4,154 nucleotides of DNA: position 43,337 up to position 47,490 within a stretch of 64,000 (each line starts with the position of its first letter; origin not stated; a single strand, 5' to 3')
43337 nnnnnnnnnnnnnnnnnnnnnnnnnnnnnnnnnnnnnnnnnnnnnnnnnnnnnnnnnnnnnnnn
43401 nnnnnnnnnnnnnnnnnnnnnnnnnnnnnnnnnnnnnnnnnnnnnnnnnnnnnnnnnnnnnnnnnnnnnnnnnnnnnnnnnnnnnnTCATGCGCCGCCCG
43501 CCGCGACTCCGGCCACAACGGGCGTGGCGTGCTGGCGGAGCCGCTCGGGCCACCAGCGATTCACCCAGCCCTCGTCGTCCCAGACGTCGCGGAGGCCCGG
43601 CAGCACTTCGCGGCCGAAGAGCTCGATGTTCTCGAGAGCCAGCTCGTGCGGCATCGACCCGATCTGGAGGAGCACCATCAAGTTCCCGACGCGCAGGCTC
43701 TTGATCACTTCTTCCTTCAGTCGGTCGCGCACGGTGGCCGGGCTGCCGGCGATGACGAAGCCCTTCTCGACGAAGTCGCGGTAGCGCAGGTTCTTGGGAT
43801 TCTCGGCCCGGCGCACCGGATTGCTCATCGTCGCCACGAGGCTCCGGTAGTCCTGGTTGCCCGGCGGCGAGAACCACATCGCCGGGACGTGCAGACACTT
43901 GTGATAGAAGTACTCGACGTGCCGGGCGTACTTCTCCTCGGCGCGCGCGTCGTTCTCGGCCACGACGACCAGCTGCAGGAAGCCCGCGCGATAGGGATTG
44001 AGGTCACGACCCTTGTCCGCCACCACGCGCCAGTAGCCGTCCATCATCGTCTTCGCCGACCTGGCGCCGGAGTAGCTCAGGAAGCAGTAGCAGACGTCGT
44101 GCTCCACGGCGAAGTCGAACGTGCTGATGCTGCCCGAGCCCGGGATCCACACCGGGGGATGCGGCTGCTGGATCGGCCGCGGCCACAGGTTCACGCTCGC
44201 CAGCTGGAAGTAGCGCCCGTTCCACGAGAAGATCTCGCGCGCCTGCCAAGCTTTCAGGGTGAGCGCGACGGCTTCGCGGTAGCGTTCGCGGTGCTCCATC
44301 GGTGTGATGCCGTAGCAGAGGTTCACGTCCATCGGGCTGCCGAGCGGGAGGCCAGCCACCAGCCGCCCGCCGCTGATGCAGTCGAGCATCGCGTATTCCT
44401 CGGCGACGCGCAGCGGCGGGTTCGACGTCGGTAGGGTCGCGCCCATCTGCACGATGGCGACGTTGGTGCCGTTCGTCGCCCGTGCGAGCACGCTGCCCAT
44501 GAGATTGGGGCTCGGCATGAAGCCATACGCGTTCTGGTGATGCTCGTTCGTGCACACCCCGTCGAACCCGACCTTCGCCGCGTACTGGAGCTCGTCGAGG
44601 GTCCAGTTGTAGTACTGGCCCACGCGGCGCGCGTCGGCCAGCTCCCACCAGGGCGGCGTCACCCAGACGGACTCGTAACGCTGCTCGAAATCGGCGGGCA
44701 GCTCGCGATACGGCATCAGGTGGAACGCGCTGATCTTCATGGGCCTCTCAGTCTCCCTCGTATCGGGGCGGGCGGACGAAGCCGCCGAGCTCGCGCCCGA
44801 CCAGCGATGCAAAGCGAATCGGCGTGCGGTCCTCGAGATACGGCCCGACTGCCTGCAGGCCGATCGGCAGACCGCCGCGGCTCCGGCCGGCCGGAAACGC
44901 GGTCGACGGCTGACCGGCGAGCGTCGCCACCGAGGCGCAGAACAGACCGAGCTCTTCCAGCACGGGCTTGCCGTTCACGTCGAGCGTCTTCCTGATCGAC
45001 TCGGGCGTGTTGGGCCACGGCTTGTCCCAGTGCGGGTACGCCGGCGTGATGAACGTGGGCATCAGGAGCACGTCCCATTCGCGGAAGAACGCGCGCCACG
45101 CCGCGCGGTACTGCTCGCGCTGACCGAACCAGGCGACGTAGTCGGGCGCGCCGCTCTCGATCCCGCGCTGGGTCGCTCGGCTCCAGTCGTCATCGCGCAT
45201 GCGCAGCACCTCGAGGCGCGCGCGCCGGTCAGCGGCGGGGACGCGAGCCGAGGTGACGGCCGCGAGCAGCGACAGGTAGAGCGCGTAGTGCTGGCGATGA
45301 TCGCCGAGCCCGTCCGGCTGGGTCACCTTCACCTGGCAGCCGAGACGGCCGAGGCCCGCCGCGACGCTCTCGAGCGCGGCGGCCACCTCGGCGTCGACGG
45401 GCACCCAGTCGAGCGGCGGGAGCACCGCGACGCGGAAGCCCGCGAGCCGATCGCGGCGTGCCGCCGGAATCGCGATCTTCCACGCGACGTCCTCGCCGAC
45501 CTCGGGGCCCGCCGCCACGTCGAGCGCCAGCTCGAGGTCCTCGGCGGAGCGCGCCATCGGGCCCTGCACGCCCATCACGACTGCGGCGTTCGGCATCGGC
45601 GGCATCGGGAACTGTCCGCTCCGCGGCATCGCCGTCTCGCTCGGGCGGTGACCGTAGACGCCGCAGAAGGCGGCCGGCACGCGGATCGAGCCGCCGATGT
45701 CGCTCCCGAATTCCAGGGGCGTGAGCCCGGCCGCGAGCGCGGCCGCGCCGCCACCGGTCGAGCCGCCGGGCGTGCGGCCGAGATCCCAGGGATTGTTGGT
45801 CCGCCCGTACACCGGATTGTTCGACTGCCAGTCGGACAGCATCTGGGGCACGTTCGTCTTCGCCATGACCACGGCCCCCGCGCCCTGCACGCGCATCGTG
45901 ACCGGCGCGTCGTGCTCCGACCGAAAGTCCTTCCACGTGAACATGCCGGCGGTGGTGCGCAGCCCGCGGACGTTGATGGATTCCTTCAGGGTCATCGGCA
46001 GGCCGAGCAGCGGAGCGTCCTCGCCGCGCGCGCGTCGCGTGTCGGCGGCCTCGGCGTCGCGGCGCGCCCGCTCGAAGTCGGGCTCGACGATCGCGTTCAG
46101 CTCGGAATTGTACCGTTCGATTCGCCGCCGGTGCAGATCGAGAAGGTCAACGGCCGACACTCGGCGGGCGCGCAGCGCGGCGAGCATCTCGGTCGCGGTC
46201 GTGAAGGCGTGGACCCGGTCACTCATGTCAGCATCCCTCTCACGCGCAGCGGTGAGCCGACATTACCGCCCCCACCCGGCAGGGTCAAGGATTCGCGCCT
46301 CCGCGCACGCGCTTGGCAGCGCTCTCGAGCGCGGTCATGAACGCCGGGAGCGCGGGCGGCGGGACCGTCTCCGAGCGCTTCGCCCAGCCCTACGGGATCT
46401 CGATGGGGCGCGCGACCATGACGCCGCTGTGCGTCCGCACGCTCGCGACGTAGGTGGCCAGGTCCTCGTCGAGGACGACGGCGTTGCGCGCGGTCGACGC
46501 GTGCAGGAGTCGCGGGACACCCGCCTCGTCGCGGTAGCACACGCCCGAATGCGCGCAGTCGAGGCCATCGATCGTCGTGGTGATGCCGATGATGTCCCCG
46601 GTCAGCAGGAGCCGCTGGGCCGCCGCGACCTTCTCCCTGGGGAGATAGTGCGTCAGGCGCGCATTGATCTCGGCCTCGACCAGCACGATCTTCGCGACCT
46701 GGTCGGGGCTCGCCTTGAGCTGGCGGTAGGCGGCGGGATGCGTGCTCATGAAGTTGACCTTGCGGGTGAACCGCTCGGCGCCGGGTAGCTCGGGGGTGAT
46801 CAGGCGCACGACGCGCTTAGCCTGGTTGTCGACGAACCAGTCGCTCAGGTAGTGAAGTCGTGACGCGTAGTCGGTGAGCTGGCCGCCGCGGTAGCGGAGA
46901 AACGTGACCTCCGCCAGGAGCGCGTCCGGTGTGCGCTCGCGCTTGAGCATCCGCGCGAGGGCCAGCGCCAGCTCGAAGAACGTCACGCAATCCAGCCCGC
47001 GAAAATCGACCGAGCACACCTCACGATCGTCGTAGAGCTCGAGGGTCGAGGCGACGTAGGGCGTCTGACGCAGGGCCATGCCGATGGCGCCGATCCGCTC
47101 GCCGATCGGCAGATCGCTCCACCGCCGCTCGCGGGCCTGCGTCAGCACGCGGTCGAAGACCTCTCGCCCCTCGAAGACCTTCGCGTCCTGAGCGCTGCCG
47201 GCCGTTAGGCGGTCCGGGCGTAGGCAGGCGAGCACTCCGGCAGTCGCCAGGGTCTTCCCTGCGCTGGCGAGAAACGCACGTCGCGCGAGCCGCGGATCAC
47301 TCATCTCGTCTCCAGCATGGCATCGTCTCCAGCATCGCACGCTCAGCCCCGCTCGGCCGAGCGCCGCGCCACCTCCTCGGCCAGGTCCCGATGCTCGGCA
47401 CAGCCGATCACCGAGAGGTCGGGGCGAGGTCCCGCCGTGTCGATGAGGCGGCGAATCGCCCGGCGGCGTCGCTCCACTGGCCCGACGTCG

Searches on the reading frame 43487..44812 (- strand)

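Call 50: search_protein_families(library=pfam, proteins=[window:43487-44812:-], max_evalue=0.0001)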
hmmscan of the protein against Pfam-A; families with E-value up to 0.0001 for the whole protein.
window:43487-44812:- (441 aa): 1 family
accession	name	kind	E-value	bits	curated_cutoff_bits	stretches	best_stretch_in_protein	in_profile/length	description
PF00296.26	Bac_luciferase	-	9.8e-42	143.8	27.9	1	65-367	18-306/314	Luciferase-like monooxygenase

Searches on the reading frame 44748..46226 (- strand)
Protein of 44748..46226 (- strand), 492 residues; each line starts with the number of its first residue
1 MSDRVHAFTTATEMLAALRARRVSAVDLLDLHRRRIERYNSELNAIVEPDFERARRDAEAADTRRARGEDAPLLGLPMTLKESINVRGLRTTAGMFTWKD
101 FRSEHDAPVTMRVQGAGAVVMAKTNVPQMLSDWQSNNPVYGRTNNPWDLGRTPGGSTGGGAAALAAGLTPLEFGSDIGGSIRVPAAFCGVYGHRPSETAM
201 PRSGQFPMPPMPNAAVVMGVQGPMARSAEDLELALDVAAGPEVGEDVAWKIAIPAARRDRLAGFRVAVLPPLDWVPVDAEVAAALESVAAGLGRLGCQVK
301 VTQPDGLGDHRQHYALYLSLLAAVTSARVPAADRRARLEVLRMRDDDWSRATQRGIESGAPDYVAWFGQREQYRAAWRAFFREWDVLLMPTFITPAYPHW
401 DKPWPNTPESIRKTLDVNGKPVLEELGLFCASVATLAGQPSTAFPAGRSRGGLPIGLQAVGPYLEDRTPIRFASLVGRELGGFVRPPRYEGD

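Call 50: search_protein_families(library=pfam, proteins=[window:44748-46226:-], max_evalue=0.0001)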
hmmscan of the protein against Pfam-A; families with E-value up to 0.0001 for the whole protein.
window:44748-46226:- (492 aa): 1 family
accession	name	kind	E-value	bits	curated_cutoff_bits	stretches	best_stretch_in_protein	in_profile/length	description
PF01425.27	Amidase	-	1.2e-94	318.3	27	1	33-467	7-442/445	Amidase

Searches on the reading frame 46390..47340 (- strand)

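Call 50: search_protein_families(library=pfam, proteins=[window:46390-47340:-], max_evalue=0.0001)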
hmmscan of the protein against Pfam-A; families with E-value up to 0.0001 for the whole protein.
window:46390-47340:- (316 aa): 1 family
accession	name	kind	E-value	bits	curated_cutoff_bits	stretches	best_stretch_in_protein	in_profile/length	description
PF07313.18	AmiA-like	-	2e-39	135.6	27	1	86-302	2-200/202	N-acetylmuramoyl-L-alanine amidase-like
